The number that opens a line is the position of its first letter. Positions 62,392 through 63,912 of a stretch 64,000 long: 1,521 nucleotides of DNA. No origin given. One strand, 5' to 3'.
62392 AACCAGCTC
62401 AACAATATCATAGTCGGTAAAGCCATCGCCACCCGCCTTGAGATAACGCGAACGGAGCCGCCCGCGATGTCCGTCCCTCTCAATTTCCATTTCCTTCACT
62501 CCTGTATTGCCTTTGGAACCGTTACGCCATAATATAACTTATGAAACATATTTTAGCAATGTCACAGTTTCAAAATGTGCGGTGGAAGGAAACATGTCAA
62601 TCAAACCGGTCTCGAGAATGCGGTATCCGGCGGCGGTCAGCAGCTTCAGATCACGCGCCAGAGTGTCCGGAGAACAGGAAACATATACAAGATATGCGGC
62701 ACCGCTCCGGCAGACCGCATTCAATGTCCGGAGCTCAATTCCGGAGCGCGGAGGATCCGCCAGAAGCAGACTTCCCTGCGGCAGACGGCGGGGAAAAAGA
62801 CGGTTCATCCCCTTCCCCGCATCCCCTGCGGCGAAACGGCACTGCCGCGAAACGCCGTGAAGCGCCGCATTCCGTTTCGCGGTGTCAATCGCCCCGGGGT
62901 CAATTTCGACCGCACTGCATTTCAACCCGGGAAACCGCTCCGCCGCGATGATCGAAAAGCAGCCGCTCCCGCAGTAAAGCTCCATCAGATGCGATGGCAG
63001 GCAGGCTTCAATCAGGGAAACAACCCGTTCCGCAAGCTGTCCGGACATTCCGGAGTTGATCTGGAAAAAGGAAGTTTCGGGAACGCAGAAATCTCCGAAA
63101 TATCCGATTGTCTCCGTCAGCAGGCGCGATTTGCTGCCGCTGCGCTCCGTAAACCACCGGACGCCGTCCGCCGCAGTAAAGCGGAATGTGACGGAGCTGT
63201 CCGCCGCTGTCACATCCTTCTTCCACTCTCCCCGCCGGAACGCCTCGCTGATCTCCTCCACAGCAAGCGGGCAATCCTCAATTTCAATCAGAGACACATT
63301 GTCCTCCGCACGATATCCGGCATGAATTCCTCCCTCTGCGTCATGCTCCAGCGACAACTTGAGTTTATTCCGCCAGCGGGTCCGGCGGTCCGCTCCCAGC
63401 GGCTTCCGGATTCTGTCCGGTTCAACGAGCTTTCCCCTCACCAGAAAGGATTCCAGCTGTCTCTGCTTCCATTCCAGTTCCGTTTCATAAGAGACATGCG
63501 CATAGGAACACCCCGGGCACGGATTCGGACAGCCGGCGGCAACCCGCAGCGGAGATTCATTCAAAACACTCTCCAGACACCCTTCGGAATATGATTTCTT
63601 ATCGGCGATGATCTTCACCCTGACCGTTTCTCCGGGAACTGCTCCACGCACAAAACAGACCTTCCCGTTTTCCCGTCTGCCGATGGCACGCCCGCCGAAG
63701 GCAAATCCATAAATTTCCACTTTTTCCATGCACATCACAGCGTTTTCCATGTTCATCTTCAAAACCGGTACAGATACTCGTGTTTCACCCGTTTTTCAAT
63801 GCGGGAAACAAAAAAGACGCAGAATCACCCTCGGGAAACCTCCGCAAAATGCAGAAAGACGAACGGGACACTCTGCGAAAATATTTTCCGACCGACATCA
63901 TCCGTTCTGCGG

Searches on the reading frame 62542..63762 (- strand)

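Call 54: search_protein_families(library=pfam, proteins=[window:62542-63762:-], max_evalue=0.00001)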
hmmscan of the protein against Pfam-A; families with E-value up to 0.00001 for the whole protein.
window:62542-63762:- (407 aa): 2 families
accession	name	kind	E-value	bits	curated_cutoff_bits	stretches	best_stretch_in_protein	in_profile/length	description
PF05958.17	tRNA_U5-meth_tr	-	5.6e-20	72.1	23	1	228-404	175-355/357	tRNA (Uracil-5-)-methyltransferase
PF01938.26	TRAM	-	6.4e-08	32.8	21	1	15-61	10-58/61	TRAM domain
